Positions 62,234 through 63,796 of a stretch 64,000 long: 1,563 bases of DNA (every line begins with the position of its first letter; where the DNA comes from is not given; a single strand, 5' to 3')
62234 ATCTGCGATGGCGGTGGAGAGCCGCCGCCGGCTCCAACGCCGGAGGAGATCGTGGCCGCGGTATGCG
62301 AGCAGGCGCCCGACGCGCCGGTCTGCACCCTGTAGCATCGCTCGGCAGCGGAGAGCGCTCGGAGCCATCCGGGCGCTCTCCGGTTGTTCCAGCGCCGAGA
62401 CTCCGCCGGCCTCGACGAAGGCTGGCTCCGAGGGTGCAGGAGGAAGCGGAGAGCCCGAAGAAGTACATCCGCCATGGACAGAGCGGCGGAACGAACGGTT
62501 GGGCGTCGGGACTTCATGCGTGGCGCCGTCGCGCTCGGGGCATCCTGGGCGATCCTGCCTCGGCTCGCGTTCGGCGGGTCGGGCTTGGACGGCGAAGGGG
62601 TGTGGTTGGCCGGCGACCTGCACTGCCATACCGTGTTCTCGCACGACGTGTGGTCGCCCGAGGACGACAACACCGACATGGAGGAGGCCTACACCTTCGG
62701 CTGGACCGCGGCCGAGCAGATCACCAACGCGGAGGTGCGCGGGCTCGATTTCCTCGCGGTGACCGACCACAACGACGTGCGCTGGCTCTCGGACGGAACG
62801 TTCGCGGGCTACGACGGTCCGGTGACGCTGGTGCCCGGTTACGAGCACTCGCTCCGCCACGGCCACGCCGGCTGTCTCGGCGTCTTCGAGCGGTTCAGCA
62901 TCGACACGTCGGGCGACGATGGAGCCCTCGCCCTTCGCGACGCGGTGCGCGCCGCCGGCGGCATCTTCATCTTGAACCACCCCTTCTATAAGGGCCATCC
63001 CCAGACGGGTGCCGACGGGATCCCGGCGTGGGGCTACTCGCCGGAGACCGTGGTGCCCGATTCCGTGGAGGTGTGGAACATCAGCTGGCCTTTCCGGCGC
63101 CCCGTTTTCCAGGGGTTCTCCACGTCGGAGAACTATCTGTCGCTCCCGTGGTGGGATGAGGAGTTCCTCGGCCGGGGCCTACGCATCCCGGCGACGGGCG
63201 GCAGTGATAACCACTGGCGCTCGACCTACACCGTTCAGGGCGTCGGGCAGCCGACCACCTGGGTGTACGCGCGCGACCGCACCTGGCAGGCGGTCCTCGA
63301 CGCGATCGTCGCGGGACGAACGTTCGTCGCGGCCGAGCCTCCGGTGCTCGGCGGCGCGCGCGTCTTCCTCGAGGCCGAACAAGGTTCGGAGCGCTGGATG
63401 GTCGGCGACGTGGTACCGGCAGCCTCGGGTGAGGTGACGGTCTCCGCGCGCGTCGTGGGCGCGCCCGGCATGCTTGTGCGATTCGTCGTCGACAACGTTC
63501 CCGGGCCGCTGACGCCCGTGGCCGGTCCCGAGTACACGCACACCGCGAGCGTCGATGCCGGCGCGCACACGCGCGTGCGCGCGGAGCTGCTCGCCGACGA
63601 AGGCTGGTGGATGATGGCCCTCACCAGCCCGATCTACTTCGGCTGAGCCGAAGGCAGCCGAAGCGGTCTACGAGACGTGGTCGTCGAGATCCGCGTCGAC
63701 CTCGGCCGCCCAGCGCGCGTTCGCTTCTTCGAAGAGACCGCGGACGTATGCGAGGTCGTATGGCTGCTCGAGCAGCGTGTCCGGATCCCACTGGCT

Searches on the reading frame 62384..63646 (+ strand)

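Call 66: search_protein_families(library=pfam, proteins=[window:62384-63646:+])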
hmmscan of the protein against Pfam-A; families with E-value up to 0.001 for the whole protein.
window:62384-63646:+ (420 aa): 2 families
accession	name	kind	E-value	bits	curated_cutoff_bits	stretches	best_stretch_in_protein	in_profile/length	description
PF12228.14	DUF3604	-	0.00023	20.2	20.4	1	77-131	9-66/591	Protein of unknown function (DUF3604)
PF13263.12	PHP_C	-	0.00067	19.6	21.3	0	266-313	14-56/56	PHP-associated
